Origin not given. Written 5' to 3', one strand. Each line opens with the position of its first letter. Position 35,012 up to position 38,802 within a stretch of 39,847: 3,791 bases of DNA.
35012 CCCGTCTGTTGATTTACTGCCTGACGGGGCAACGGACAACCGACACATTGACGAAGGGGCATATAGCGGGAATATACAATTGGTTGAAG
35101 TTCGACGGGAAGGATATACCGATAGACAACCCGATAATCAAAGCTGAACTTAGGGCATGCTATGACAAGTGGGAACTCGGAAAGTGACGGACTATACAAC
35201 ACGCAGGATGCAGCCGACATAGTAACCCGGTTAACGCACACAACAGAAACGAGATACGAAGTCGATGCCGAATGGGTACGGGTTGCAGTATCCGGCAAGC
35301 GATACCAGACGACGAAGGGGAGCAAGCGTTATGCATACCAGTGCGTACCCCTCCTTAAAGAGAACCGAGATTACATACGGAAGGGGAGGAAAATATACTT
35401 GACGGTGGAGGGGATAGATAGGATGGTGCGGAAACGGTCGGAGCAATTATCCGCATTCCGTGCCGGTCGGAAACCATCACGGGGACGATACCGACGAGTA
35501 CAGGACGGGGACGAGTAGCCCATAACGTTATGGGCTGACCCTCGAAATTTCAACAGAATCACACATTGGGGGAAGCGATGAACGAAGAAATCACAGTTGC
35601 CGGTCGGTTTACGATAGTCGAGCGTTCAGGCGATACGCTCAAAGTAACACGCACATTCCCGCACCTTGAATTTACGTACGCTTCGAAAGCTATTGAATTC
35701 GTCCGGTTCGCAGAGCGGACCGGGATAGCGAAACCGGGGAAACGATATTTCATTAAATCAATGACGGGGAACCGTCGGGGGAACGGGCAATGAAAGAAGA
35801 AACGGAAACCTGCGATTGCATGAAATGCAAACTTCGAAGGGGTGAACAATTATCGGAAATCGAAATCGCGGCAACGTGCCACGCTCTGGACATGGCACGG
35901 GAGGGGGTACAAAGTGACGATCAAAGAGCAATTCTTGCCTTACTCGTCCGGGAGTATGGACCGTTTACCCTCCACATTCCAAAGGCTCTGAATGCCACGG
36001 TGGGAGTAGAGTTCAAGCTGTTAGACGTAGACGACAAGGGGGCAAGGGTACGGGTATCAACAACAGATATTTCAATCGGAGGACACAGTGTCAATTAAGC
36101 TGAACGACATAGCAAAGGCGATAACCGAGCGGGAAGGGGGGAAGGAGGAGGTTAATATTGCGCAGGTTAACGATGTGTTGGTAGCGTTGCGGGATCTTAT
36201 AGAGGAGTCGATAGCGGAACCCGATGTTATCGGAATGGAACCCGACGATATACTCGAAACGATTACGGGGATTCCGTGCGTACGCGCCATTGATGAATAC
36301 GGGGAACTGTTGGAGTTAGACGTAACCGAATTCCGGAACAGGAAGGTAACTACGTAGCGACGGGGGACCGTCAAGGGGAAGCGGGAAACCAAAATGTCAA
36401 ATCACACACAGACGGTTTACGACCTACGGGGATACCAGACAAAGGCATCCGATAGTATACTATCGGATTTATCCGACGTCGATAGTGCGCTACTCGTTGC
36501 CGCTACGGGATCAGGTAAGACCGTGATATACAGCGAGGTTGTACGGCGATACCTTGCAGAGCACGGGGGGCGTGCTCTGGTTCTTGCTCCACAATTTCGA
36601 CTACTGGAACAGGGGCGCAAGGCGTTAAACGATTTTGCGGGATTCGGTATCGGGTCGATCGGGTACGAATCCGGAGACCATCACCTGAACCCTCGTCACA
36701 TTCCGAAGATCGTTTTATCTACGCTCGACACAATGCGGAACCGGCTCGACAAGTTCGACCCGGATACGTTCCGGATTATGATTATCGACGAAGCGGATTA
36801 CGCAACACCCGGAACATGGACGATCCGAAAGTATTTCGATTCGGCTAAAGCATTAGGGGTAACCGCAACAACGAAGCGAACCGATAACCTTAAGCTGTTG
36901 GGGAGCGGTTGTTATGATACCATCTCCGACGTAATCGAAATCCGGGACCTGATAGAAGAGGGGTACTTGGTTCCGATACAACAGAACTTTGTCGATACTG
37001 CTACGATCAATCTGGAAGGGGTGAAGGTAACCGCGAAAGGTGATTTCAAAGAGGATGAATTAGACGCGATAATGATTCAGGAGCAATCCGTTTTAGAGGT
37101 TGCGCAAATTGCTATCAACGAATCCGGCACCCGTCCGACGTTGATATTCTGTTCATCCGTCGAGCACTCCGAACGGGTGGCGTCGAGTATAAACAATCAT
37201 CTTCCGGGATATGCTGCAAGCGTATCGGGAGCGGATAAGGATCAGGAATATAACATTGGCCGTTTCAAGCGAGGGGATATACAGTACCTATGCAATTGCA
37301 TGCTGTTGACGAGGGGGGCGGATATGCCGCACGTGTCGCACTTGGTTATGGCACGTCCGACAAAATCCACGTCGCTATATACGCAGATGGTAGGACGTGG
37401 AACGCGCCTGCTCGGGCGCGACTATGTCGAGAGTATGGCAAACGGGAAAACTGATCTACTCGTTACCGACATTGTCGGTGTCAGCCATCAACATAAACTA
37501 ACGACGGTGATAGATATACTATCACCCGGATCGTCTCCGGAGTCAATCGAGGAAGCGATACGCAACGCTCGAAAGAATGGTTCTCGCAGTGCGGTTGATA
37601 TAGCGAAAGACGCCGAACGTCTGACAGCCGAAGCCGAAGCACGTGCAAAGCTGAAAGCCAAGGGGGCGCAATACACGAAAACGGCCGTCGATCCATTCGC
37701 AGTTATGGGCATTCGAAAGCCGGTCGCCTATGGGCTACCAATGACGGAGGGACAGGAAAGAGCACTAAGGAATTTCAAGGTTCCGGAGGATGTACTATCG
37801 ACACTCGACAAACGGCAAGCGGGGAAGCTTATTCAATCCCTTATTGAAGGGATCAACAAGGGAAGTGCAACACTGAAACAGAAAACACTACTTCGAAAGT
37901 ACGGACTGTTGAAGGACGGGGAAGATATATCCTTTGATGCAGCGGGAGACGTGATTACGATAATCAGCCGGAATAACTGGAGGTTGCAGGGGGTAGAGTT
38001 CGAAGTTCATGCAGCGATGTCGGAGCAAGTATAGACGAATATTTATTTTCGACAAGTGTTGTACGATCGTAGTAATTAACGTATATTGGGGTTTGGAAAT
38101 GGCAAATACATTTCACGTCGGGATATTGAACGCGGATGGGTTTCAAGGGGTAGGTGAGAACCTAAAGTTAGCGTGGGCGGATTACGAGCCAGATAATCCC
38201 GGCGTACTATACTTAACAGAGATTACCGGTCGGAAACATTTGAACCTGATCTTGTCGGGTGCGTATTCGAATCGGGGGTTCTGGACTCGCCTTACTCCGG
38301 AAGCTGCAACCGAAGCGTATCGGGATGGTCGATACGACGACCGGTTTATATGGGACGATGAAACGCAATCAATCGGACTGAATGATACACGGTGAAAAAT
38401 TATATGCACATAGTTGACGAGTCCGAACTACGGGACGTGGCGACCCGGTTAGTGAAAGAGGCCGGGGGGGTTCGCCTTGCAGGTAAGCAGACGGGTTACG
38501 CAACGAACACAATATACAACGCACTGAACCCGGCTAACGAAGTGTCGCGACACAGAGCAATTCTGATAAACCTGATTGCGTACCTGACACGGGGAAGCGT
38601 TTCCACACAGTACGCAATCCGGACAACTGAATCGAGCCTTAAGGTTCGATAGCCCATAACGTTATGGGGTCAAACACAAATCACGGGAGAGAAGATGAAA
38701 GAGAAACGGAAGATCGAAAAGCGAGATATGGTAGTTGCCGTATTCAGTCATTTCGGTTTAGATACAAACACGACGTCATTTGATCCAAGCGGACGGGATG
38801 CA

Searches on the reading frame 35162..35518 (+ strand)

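Call 10: search_protein_families(library=phrogs, proteins=[window:35162-35518:+], max_evalue=0.01)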
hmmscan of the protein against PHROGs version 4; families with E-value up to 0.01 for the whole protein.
window:35162-35518:+ (118 aa): 1 family
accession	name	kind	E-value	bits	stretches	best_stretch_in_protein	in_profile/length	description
phrog_23735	-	unknown function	0.0019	19.8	1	31-69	5-48/81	-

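Call 24: search_protein_families(library=pfam, proteins=[window:35162-35518:+], max_evalue=1)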
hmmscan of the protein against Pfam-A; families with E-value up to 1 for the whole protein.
window:35162-35518:+ (118 aa): 0 families

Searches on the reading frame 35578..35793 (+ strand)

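Call 24: search_protein_families(library=pfam, proteins=[window:35578-35793:+], max_evalue=1)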
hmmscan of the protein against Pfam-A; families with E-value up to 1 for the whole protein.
window:35578-35793:+ (71 aa): 1 family
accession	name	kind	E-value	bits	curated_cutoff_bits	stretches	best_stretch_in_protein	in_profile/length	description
PF23249.1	KH_PARP14_3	-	0.13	12.5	28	1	9-37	6-34/61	PARP14, third type I KH domain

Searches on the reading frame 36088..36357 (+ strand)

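Call 24: search_protein_families(library=pfam, proteins=[window:36088-36357:+], max_evalue=1)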
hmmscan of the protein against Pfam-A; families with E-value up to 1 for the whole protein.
window:36088-36357:+ (89 aa): 2 families
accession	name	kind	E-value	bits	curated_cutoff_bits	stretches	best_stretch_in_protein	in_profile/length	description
PF17820.7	PDZ_6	-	0.032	14.4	27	1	48-76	14-41/54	PDZ domain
PF24035.1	DUF7344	-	0.11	13.3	27.8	1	3-36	21-54/76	Domain of unknown function (DUF7344)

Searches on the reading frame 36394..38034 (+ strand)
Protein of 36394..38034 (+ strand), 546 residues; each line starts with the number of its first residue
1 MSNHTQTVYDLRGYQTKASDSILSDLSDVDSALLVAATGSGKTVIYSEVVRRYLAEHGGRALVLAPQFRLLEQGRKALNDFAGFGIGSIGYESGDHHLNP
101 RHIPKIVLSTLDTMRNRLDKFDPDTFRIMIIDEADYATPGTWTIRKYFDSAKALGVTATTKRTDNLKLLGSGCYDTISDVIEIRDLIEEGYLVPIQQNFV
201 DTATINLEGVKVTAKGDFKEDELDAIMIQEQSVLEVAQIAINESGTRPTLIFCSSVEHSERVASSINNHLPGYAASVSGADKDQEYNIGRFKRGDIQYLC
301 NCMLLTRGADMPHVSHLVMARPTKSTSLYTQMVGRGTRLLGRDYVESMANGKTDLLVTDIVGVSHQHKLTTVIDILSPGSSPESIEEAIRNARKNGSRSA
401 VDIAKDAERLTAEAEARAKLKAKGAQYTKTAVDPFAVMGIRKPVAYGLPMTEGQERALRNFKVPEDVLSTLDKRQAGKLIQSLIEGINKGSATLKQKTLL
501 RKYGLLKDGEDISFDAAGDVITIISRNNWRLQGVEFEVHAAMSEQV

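Call 10: search_protein_families(library=phrogs, proteins=[window:36394-38034:+], max_evalue=0.01)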
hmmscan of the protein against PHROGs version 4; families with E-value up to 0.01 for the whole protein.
window:36394-38034:+ (546 aa): 5 families
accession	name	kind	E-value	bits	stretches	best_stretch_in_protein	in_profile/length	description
phrog_16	-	DNA, RNA and nucleotide metabolism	3.6e-72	244.9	1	5-382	267-613/986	DNA helicase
phrog_16694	-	unknown function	3e-20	72.8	1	10-340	274-661/1010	-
phrog_9690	-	DNA, RNA and nucleotide metabolism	1.9e-12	47.8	1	124-341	39-258/306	DNA helicase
phrog_16259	-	DNA, RNA and nucleotide metabolism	4.2e-07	30.5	1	7-134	114-233/330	DNA helicase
phrog_6819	-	DNA, RNA and nucleotide metabolism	0.004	16.6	0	19-83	26-86/645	Holliday junction branch migration helicase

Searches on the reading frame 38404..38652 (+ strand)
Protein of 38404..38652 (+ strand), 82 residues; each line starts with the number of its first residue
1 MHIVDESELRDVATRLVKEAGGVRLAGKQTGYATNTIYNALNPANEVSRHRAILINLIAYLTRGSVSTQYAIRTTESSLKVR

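Call 25: search_protein_families(library=pfam, proteins=[window:38404-38652:+], max_evalue=1)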
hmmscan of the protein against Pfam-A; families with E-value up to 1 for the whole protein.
window:38404-38652:+ (82 aa): 1 family
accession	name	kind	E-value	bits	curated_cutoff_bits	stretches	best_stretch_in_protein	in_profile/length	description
PF01327.26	Pep_deformylase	-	0.099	12.7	22.8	1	7-56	25-77/156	Polypeptide deformylase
